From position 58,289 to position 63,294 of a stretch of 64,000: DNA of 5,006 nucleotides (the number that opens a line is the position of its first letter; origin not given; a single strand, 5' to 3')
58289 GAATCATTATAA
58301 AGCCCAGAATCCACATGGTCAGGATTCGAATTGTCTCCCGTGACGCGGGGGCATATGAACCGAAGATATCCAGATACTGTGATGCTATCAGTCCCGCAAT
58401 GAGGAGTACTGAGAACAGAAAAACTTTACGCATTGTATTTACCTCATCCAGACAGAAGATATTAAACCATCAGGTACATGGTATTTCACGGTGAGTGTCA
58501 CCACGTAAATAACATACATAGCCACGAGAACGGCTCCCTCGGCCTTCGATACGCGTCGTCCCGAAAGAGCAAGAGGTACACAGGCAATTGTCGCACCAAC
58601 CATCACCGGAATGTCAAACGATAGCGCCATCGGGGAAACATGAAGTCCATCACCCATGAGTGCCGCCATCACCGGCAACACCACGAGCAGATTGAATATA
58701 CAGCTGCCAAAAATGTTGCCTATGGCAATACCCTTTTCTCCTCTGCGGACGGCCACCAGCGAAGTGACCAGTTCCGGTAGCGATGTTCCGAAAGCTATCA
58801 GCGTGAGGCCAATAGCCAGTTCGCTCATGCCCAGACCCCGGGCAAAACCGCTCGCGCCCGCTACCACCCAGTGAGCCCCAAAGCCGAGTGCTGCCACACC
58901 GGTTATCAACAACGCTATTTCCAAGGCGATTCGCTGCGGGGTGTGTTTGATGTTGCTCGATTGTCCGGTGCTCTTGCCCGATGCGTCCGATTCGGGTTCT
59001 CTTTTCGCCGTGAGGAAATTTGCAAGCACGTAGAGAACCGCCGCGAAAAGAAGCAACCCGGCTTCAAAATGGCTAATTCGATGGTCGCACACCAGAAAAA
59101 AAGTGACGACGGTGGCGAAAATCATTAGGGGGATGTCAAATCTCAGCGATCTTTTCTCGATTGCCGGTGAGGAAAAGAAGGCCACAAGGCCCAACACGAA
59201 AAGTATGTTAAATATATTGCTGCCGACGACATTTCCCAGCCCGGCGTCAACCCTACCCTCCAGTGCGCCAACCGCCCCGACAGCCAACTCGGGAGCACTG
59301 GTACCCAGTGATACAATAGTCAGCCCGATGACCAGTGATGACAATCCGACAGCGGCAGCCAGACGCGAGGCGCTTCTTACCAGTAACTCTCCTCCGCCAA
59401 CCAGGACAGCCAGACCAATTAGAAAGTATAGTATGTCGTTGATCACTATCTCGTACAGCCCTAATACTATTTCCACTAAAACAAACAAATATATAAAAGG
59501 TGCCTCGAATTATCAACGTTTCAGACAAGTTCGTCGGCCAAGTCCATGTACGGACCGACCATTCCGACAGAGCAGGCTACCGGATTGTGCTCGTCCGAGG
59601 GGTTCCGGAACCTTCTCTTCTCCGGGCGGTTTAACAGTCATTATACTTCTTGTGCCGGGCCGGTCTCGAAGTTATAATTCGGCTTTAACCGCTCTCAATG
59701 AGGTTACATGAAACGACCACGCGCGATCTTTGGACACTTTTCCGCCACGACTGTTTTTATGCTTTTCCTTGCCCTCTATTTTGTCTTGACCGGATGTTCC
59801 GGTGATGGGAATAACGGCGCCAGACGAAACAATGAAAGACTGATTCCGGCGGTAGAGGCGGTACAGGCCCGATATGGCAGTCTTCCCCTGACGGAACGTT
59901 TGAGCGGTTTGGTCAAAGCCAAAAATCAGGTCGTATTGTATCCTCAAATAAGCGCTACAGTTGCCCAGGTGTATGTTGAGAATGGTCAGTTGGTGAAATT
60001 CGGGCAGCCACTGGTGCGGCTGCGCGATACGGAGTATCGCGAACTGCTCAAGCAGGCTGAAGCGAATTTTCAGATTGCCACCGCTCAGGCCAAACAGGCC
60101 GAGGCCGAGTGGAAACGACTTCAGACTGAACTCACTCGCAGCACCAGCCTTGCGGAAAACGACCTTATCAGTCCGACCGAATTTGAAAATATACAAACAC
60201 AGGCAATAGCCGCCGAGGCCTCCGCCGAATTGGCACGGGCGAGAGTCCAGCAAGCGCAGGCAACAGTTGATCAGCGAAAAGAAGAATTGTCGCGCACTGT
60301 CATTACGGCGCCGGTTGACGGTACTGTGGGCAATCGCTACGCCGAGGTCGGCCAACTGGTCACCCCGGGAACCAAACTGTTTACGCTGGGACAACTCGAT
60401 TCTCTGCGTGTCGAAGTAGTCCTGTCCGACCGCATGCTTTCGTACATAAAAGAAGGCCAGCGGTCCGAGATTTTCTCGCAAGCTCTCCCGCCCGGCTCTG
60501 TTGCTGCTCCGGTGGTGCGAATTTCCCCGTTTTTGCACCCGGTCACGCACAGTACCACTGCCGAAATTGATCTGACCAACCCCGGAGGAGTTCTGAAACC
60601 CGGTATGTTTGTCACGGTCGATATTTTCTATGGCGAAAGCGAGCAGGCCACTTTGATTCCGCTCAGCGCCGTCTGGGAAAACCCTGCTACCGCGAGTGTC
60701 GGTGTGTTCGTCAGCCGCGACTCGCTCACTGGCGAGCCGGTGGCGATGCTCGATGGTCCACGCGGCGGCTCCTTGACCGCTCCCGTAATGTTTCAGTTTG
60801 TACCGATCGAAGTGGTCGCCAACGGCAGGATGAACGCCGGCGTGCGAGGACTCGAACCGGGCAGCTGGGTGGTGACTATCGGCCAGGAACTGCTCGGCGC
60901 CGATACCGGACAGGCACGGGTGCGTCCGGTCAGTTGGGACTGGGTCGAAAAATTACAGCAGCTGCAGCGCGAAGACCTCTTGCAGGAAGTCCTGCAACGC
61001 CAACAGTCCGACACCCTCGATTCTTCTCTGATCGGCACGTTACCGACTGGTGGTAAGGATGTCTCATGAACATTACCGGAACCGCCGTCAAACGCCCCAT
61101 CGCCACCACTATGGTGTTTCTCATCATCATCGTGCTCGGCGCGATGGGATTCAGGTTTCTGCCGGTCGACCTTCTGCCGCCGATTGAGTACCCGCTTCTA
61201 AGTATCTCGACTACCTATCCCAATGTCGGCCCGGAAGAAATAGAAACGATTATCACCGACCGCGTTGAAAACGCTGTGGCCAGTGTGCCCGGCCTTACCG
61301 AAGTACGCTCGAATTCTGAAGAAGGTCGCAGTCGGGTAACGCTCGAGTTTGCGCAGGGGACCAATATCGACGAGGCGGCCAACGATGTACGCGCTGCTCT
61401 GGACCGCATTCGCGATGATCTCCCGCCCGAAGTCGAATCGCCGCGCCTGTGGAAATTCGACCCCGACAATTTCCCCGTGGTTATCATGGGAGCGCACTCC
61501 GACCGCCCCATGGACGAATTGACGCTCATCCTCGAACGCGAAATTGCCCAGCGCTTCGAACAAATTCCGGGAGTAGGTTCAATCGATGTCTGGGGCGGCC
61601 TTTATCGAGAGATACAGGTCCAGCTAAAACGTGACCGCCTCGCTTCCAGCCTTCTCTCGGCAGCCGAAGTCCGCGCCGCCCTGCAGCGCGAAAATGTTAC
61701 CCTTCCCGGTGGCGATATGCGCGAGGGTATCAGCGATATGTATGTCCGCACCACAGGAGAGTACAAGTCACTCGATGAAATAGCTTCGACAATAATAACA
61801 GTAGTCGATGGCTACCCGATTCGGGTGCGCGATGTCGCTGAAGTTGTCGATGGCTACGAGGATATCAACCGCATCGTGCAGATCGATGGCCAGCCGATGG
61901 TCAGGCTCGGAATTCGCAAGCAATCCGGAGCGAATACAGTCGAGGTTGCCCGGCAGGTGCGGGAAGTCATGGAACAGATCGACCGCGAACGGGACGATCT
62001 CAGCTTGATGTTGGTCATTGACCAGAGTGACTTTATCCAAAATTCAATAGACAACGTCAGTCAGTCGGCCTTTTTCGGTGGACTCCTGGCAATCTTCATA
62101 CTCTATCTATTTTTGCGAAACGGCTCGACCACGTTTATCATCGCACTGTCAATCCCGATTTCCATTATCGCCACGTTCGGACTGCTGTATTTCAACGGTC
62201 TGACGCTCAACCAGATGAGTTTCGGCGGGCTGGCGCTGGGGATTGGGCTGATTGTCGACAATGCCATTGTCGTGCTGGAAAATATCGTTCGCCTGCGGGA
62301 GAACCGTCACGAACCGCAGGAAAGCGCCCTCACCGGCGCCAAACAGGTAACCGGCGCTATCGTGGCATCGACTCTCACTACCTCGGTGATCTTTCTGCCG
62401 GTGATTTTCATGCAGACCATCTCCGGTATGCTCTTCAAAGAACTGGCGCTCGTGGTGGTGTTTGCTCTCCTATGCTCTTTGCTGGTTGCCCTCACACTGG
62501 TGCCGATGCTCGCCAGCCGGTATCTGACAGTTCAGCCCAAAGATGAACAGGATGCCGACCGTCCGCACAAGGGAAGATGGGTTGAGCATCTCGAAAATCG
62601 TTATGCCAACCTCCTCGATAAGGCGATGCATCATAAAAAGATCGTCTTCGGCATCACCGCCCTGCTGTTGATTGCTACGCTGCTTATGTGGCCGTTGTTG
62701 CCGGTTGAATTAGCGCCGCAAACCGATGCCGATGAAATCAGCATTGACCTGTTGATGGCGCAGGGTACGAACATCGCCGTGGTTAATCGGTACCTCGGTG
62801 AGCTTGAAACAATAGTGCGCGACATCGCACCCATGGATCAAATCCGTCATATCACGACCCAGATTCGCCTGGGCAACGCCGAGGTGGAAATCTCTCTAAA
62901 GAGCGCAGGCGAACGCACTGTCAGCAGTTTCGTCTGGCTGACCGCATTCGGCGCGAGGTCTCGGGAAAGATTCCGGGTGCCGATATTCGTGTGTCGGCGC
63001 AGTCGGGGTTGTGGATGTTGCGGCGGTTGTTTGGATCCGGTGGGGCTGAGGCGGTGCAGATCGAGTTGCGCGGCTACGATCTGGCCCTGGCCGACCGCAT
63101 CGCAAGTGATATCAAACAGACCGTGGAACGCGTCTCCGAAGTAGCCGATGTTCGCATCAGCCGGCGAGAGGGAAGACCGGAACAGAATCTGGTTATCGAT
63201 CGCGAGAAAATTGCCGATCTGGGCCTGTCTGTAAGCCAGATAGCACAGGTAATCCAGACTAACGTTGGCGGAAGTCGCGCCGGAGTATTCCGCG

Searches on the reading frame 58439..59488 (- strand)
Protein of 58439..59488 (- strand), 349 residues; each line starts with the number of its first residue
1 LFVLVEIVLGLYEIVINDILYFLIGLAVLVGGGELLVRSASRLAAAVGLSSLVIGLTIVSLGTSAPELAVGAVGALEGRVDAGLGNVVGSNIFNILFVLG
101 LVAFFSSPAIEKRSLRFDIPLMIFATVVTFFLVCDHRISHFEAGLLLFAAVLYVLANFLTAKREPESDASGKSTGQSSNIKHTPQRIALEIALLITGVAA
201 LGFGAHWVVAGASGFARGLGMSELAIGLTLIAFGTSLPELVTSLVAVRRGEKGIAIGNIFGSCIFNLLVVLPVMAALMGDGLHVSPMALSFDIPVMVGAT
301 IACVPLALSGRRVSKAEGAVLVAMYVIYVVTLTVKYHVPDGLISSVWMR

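Call 44: search_protein_families(library=ncbifam, proteins=[window:58439-59488:-], max_evalue=0.001)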
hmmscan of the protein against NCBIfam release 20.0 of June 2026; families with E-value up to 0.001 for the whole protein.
window:58439-59488:- (349 aa): 6 families
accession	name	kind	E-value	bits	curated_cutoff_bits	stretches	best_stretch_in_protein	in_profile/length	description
TIGR00367.1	TIGR00367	hypoth_equivalog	1.2e-72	244.6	179.65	1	18-328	4-312/312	calcium/sodium antiporter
NF008005.0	PRK10734.1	equivalog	1.2e-58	198.8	432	1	19-333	5-317/325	calcium/sodium antiporter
TIGR00927.1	2A1904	subfamily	7.3e-20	70.3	710.1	2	16-156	461-601/1209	K+-dependent Na+/Ca+ exchanger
TIGR00846.1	caca2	superfamily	1e-14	54.1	317.45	2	180-331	217-370/372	calcium/proton exchanger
TIGR00378.1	cax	equivalog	1.8e-11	43.8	211.15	2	182-330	198-346/349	calcium/proton exchanger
TIGR00845.1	caca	equivalog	4.8e-08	31.2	679.85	1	38-103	768-834/921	sodium/calcium exchanger 1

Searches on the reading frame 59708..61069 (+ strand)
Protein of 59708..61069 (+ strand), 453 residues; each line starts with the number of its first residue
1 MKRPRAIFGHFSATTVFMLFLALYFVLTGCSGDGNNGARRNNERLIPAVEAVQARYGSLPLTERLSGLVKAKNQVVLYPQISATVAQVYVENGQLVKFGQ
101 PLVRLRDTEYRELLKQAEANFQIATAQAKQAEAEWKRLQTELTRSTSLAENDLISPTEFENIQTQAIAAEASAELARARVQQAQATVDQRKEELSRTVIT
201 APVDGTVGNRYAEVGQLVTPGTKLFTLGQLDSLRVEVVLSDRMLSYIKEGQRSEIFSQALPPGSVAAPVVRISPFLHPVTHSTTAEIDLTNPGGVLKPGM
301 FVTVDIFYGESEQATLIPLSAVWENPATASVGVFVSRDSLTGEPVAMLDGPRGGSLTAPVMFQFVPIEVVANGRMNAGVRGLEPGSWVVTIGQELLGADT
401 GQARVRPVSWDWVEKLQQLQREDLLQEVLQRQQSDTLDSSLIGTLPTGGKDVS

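Call 44: search_protein_families(library=ncbifam, proteins=[window:59708-61069:+], max_evalue=0.001)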
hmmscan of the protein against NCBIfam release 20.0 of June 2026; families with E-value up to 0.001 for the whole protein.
window:59708-61069:+ (453 aa): 23 families
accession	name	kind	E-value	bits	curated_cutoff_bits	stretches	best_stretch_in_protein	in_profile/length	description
TIGR01730.1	RND_mfp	subfamily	5.3e-53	180.1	94.9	1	49-333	1-271/322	efflux RND transporter periplasmic adaptor subunit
TIGR00999.1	8a0102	subfamily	3.4e-30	105.1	319.3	1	93-338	1-232/271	CzcB/NccB family metal efflux transporter periplasmic adaptor subunit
TIGR00998.1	8a0101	subfamily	2.9e-22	79.1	390.8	2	176-259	187-267/334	EmrA/EmrK family multidrug efflux transporter periplasmic adaptor subunit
NF008606.0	PRK11578.1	equivalog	1.2e-21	77.3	342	1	64-328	51-320/371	macrolide transporter subunit MacA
NF000272.2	OqxA_adapt_sub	exception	3.5e-20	72.3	835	1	23-233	20-212/391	multidrug efflux RND transporter periplasmic adaptor subunit OqxA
TIGR01843.1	type_I_hlyD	subfamily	1e-16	60.9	208.65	2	167-274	239-353/422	HlyD family type I secretion periplasmic adaptor subunit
NF045904.1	RND-peri-MexE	equivalog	1.1e-15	57.5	714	1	47-226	36-201/390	multidrug efflux RND transporter periplasmic adaptor subunit MexE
NF008589.1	PRK11556.1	equivalog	2.8e-15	56.1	391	1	36-249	47-247/392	MdtA/MuxA family multidrug efflux RND transporter periplasmic adaptor subunit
NF007850.1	PRK10559.1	equivalog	3.4e-15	55.9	400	1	74-256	40-207/303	p-hydroxybenzoic acid efflux pump subunit AaeA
NF033138.2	RND-peri-MexC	equivalog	4.4e-15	55.7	625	1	20-337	12-324/375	MexC family multidrug efflux RND transporter periplasmic adaptor subunit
NF002939.0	PRK03598.1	equivalog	5.9e-15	55.2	393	2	175-262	183-270/332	secretion protein HlyD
TIGR02971.1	heterocyst_DevB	subfamily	6.8e-15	55.3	129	2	164-261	172-268/327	ABC exporter membrane fusion protein, DevB family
NF011604.1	PRK15030.1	equivalog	3.1e-14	52.8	765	1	18-242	13-221/397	multidrug efflux RND transporter periplasmic adaptor subunit AcrA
NF011715.0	PRK15136.1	equivalog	3.5e-14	52.2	563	2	71-188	58-175/390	multidrug efflux MFS transporter periplasmic adaptor subunit EmrA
NF007785.0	PRK10476.1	equivalog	1.7e-13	50.1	376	2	162-256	171-268/347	multidrug transporter subunit MdtN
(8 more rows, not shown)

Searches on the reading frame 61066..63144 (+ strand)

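Call 44: search_protein_families(library=ncbifam, proteins=[window:61066-63144:+], max_evalue=0.001)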
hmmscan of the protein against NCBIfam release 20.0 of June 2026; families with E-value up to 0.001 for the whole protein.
window:61066-63144:+ (692 aa): 23 families
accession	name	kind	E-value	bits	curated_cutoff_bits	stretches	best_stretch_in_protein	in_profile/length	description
NF033617.1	RND_permease_2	subfamily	3.2e-150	502.1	1250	1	6-621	3-623/1009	multidrug efflux RND transporter permease subunit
NF007905.0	PRK10614.1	equivalog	9.9e-102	341.3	1774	1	7-620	7-622/1025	multidrug efflux RND transporter permease subunit MdtC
NF000282.2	RND_permease_1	subfamily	1.8e-99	334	1250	1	8-597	5-607/1029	multidrug efflux RND transporter permease subunit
NF007798.0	PRK10503.1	equivalog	2.7e-94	316.6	1584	1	8-613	17-629/1040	MdtB/MuxB family multidrug efflux RND transporter permease subunit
TIGR00915.1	2A0602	subfamily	1.7e-85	287.7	940.35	1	8-582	6-596/1050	efflux RND transporter permease subunit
NF007133.0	PRK09579.1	equivalog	5.6e-82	275.8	1763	1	1-587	1-587/1017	multidrug efflux RND transporter permease subunit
TIGR00914.1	2A0601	subfamily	4e-76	256.6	701.45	1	7-593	9-606/1051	CusA/CzcA family heavy metal efflux RND transporter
NF007131.0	PRK09577.1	equivalog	4e-70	236.7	1768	1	8-592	6-603/1045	multidrug efflux RND transporter permease subunit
NF007842.1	PRK10555.1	equivalog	8.9e-64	215.8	1854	1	8-567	6-580/1036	multidrug efflux RND transporter permease AcrD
NF000037.1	RND_perm_OqxB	exception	1.1e-55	189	2200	1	6-575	6-597/1050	multidrug efflux RND transporter permease subunit OqxB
NF011706.2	PRK15127.1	equivalog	2.3e-55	188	2150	1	8-524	6-527/1049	multidrug efflux RND transporter permease subunit AcrB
TIGR03480.1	HpnN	hypoth_equivalog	1e-09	37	751.85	1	328-545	268-469/862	hopanoid biosynthesis associated RND transporter like protein HpnN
NF009583.0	PRK13024.1-3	subfamily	4e-09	35.1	721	1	326-540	276-479/755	protein translocase subunit SecDF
TIGR00916.1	2A0604s01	subfamily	6.9e-09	35.6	148.6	1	311-475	65-230/231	SecD/SecF family protein translocase subunit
TIGR01129.1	secD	equivalog_domain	8.3e-08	31.8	244.4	1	325-480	239-394/397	protein translocase subunit SecD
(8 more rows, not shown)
